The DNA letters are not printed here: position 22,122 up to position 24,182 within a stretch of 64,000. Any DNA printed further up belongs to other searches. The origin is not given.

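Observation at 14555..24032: Legionaminic/pseudaminic-acid-type pathway with a cytidylyltransferase-synthase (NeuA-NeuB-like) fusion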

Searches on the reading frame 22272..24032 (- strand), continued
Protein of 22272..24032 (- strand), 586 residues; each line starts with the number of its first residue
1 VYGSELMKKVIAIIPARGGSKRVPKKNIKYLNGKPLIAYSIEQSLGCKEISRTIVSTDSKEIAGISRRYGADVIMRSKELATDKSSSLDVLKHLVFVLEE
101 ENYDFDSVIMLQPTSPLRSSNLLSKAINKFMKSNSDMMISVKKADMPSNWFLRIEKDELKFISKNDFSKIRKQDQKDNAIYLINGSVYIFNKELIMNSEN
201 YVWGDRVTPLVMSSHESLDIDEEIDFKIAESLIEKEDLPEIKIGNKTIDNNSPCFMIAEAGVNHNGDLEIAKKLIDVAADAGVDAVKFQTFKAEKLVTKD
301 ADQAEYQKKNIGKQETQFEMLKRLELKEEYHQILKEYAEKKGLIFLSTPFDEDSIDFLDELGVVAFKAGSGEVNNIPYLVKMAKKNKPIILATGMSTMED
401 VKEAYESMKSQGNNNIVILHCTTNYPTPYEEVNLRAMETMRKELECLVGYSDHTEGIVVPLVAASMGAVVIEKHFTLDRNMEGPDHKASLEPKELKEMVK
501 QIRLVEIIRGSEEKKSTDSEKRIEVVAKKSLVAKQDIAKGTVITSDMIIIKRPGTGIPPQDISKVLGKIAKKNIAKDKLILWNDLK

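Call 29: find_encoding_contigs(protein=P0031, flank=10000, max_places=1)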
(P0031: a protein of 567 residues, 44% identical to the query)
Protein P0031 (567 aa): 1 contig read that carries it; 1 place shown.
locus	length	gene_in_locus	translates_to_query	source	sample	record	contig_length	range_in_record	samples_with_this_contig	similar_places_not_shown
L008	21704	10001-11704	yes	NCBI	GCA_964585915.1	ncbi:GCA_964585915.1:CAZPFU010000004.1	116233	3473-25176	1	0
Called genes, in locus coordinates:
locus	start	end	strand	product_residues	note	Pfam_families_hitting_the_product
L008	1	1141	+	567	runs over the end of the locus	PF02776:TPP_enzyme_N, PF00205:TPP_enzyme_M, PF02775:TPP_enzyme_C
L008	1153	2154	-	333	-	PF01370:Epimerase, PF13460:NAD_binding_10 (weak), PF16363:GDP_Man_Dehyd (faint)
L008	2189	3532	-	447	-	PF01041:DegT_DnrJ_EryC1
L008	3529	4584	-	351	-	PF04321:RmlD_sub_bind, PF01073:3Beta_HSD, PF01370:Epimerase, PF02719:Polysacc_synt_2, PF16363:GDP_Man_Dehyd, PF07993:NAD_binding_4 (weak)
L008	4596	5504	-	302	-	PF00483:NTP_transferase, PF12804:NTP_transf_3 (weak)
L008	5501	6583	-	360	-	PF00535:Glycos_transf_2, PF13641:Glyco_tranf_2_3 (weak)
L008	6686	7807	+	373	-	PF01041:DegT_DnrJ_EryC1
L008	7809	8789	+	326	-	PF00106:adh_short (weak), PF01073:3Beta_HSD, PF01370:Epimerase, PF02719:Polysacc_synt_2, PF04321:RmlD_sub_bind, PF05368:NmrA, PF16363:GDP_Man_Dehyd, PF13460:NAD_binding_10, +2 more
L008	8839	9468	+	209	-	PF13489:Methyltransf_23 (weak), PF13847:Methyltransf_31 (faint), PF08241:Methyltransf_11 (weak), PF08242:Methyltransf_12 (faint)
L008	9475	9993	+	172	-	PF25087:GMPPB_C (weak), PF00132:Hexapep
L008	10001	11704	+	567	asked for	PF02348:CTP_transf_3, PF03102:NeuB, PF08666:SAF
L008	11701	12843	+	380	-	PF02350:Epimerase_2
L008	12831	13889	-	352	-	PF07388:A-2_8-polyST (faint)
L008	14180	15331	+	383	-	PF05159:Capsule_synth (faint), PF20471:DUF6716 (weak)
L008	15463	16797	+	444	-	PF03446:NAD_binding_2 (faint), PF03721:UDPG_MGDP_dh_N, PF00984:UDPG_MGDP_dh, PF03720:UDPG_MGDP_dh_C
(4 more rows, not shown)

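Call 33: find_related_loci(query=A1, collection=genome_contigs, flank=10000)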
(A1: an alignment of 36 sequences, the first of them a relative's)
Query A1 (586 aa) in genome_contigs; peptide patterns used: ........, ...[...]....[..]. (x = any residue, [..] = any of these).
600 stretches matched a pattern (row limit reached: there are more); 595 encode a relative of the query (tblastn E <= 1e-3); the best 80 are kept; 80 distinct loci.
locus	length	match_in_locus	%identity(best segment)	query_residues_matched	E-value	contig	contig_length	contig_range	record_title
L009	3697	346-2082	44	9-580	1e-157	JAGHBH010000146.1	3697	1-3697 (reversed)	MAG: Thermoplasmata archaeon isolate AUK251 PB_MBMC_205_c_000000000190, whole genome shotgun sequence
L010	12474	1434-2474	58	240-586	6e-132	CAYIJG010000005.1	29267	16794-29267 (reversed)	MAG TPA_asm: uncultured Gammaproteobacteria bacterium isolate ERP119705_co24_1001 genome assembly, contig: NODE_1547_len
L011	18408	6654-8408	38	10-586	4e-128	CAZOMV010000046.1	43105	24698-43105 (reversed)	MAG TPA_asm: uncultured Pirellulales bacterium isolate SRP302447_co3_789 genome assembly, contig: NODE_2364_length_43105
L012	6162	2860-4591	57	8-585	3e-161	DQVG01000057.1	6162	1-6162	MAG TPA_asm: Desulfurobacteriaceae bacterium isolate SZUA-1507 k95_214858, whole genome shotgun sequence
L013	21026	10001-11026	57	241-583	1e-123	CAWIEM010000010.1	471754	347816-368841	MAG: uncultured Thermoplasmata archaeon isolate MFD00709.bin.2.100 genome assembly, contig: contig_15370, whole genome s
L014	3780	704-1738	56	241-586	9e-124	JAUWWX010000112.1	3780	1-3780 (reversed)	MAG: archaeon isolate CSMAG_2669 CSMAG_2669_k127_634299_length_3780_cov_8.0000, whole genome shotgun sequence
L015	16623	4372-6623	55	11-583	1e-118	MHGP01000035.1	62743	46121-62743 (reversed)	MAG: Omnitrophica WOR_2 bacterium RIFCSPHIGHO2_02_FULL_48_11 rifcsphigho2_02_scaffold_2171, whole genome shotgun sequenc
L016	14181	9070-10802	53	10-585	5e-141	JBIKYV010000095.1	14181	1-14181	MAG: Prosthecobacter sp. isolate ME2015-10-15_3300034096_group6_bin50 Rohwer_bin2785_scaffold_2592_c1, whole genome shot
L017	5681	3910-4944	58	241-584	1e-118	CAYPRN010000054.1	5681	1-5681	MAG TPA_asm: uncultured Gammaproteobacteria bacterium isolate SRP178699_co2_510 genome assembly, contig: NODE_17211_leng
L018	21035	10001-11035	52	241-585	6e-117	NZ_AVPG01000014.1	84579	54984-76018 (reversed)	Pontibacillus litoralis JSM 072002 contig15, whole genome shotgun sequence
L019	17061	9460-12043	50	8-585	2e-116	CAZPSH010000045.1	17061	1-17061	MAG TPA_asm: uncultured Thermoanaerobaculia bacterium isolate binchicken_co220_43 genome assembly, contig: NODE_2082_len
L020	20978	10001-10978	57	255-580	1e-115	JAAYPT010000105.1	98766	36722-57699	MAG: Clostridiales bacterium isolate AS22ysBPME_279 228011_AS22, whole genome shotgun sequence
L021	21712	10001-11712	54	8-580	3e-144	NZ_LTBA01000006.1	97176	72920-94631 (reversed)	Clostridium tepidiprofundi DSM 19306 CLTE_contig000006, whole genome shotgun sequence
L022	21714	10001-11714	54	8-582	5e-144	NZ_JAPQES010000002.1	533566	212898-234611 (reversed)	Clostridium ganghwense strain HY-42-06 spades_K_17_127_2, whole genome shotgun sequence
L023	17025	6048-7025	53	255-580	3e-114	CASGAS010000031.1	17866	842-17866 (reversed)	uncultured Eubacteriales bacterium isolate T12_L3_320320_idba_bin.72 genome assembly, contig: T12_L3_320320_idba_bin.72.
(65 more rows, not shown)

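Call 66: search_protein_representatives(protein=window:22272-24032:-)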
Query: 586 residues. Proteins with E-value up to 0.001 (for the whole library): 51435; up to 1e-10: 30124; up to 1e-30: 6373. The best 150 are listed.
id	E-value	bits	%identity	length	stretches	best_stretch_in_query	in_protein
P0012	2.7e-166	571.4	53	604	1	8-585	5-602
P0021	2.2e-159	548.6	48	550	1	36-585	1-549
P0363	3.8e-154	531.4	47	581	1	9-583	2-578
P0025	2.6e-150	518.7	46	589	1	7-583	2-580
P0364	2.6e-149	515.4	47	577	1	9-585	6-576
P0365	5.3e-143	494.6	45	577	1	9-585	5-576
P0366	3.7e-142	491.8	43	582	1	9-580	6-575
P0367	2.2e-140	485.9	43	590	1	9-584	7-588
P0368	3.5e-139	481.9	44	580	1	7-574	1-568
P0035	4.3e-136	471.8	44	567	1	11-585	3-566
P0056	1.9e-130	453.1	43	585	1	10-585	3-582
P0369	1.1e-128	447.3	41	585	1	8-580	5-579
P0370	2.0e-127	443.2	44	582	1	8-560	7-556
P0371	7.0e-127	441.4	41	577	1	7-580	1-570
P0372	2.4e-125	436.3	40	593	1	8-585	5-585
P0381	2.3e-118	413.2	39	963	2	241-585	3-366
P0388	4.4e-115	402.4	56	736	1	240-585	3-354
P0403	6.8e-104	365.5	50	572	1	239-582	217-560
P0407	1.3e-102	361.2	52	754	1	240-584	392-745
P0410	4.3e-102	359.6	55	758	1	244-580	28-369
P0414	9.0e-101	355.2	49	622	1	238-581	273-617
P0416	2.6e-100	353.7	45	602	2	240-580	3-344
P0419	1.2e-99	351.5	45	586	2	241-580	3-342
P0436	2.2e-95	337.4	38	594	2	245-580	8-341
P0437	2.7e-95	337.1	47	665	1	227-580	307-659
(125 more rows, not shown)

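Call 67: search_protein_families(library=pfam, proteins=[P0416, P0419, P0436, P0403, P0414, P0388, P0407, P0381, P0437, P0410], max_evalue=0.000001)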
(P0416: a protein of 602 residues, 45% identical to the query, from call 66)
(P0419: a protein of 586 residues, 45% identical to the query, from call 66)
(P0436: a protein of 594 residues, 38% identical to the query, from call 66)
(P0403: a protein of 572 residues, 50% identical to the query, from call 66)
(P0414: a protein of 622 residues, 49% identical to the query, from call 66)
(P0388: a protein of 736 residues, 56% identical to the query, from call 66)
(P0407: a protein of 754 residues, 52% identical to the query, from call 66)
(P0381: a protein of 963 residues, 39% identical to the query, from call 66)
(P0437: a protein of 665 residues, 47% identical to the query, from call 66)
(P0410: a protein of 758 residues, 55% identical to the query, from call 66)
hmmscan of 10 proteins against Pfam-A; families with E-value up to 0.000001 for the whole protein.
P0416 (602 aa): 3 families
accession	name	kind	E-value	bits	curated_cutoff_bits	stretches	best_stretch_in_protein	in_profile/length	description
PF03102.20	NeuB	-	2.3e-95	319.1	22.1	1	37-277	1-241/241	NeuB family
PF02348.25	CTP_transf_3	-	4.6e-31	108.8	22.6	1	355-566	1-208/217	Cytidylyltransferase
PF08666.17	SAF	-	9e-12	45.8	21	1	292-349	1-62/63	SAF domain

P0419 (586 aa): 4 families
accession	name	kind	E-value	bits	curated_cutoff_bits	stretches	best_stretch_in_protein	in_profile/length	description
PF03102.20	NeuB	-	2.2e-91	306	22.1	1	36-276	1-241/241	NeuB family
PF02348.25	CTP_transf_3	-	5.1e-32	111.9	22.6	1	352-568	1-199/217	Cytidylyltransferase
PF12804.13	NTP_transf_3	-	2.5e-08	34.7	27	1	358-464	11-111/160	MobA-like NTP transferase domain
PF08666.17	SAF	-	4.1e-07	30.9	21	1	290-341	1-56/63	SAF domain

P0436 (594 aa): 3 families
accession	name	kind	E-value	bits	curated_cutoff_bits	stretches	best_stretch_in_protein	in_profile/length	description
PF03102.20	NeuB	-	1.5e-80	270.6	22.1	1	37-275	1-241/241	NeuB family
PF02348.25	CTP_transf_3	-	3.4e-23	83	22.6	1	362-550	2-170/217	Cytidylyltransferase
PF08666.17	SAF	-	7.2e-07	30.1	21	0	291-347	3-63/63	SAF domain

P0403 (572 aa): 4 families
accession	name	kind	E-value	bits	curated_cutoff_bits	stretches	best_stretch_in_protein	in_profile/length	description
PF03102.20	NeuB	-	1.1e-89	300.4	22.1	1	252-488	1-237/241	NeuB family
PF08666.17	SAF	-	8.6e-14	52.3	21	1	507-564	2-63/63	SAF domain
PF00132.30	Hexapep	-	1.1e-13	50.7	27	0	93-119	9-35/36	Bacterial transferase hexapeptide (six repeats)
PF17836.7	PglD_N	-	5.8e-10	40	23.4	1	3-81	1-76/78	PglD N-terminal domain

P0414 (622 aa): 3 families
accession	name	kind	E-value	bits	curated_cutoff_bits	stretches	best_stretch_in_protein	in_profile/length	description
PF03102.20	NeuB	-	9.2e-95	317.1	22.1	1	309-550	1-241/241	NeuB family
PF04055.27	Radical_SAM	-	2.1e-20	74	29.5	1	4-143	26-165/166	Radical SAM superfamily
PF08666.17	SAF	-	2.2e-07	31.8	21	1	565-621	2-62/63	SAF domain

P0388 (736 aa): 3 families
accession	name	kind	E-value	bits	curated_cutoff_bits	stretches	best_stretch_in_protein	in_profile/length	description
PF03102.20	NeuB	-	9.6e-88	294.1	22.1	1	37-266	1-231/241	NeuB family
PF02350.25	Epimerase_2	-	2e-75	254.2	30.6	1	380-721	3-347/347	UDP-N-acetylglucosamine 2-epimerase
PF08666.17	SAF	-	2.2e-09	38.2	21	1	298-354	2-62/63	SAF domain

P0407 (754 aa): 3 families
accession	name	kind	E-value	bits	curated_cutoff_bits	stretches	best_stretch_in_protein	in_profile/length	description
PF03102.20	NeuB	-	2.7e-85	286.1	22.1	1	427-657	1-231/241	NeuB family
PF13489.12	Methyltransf_23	-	1.9e-16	60.7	27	1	89-227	21-162/164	Methyltransferase domain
PF08666.17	SAF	-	1.2e-08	35.8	21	1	691-745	3-61/63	SAF domain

P0381 (963 aa): 3 families
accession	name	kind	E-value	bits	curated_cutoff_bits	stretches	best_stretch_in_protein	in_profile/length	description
PF03102.20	NeuB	-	6.3e-129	429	22.1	2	36-275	1-239/241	NeuB family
PF02348.25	CTP_transf_3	-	1.3e-17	64.7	22.6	1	722-912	7-206/217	Cytidylyltransferase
PF08666.17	SAF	-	2.1e-13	51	21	1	654-712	2-63/63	SAF domain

P0437 (665 aa): 4 families
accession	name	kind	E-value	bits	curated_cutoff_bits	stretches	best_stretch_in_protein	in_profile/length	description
PF03102.20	NeuB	-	3e-90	302.3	22.1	1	353-590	1-238/241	NeuB family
PF00551.24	Formyl_trans_N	-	2.4e-23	83.3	26.1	1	22-172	24-179/181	Formyl transferase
PF02911.23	Formyl_trans_C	-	2.3e-12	47.4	21.1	1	201-300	6-95/100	Formyl transferase, C-terminal domain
PF08666.17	SAF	-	8.4e-09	36.3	21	1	608-664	2-62/63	SAF domain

P0410 (758 aa): 3 families
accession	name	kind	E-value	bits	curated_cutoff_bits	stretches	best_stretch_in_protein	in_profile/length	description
PF03102.20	NeuB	-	1.8e-89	299.8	22.1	1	58-302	1-241/241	NeuB family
PF02350.25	Epimerase_2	-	3.6e-84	283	30.6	1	399-742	2-346/347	UDP-N-acetylglucosamine 2-epimerase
PF08666.17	SAF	-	3.1e-10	40.9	21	1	317-374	2-62/63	SAF domain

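Call 85: predict_structure(alignment_id=A1)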
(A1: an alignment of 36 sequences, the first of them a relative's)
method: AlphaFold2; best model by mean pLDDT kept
length: 586 residues; sequences in the alignment: 36
mean_pLDDT: 90.4   pTM: 0.65
mean pLDDT of the five models: 90.4, 90.4, 89.7, 89.1, 88.6
residues with pLDDT >= 90: 408; 70-90: 147; 50-70: 27; < 50: 4
segments of 3 or more residues with pLDDT < 50: 1-4
pLDDT, mean of each block of 10 residues (from residue 1): 58 92 89 90 95 97 92 94 88 94 94 94 93 89 80 85 64 66 90 85 77 92 91 73 94 95 93 98 97 92 83 85 94 98 97 96 96 95 97 92 95 95 86 92 92 94 96 96 88 98 91 80 90 97 97 93 96 97 96
secondary structure, 60 per line:
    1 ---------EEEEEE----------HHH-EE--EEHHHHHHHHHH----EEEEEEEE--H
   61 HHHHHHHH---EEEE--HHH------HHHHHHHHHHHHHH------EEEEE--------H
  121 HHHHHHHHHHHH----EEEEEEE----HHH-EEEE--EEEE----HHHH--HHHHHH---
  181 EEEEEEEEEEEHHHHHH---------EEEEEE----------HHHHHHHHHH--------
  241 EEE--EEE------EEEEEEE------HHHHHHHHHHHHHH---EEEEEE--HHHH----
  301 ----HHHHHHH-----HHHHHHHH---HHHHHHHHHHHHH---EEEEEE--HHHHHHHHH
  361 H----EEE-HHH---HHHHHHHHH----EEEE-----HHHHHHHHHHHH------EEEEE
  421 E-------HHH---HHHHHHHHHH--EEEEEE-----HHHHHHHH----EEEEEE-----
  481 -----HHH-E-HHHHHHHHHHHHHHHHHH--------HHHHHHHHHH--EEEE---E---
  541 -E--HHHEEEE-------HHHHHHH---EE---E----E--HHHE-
elements in order: E10-15 H36-45 E50-57 H60-68 E72-75 H87-100 E107-111 H120-132 E137-143 E152-155 E158-161 H166-169 H172-177 E181-191 H192-197 E207-212 H223-232 E241-243 E246-248 E255-261 H268-281 E285-290 H293-296 H305-311 H317-324 H328-340 E344-349 H352-361 E366-368 H376-384 E389-392 H398-409 E416-421 H435-444 E447-452 H458-465 E470-475 H492-509 H518-527 E530-533 E548-551 H559-565
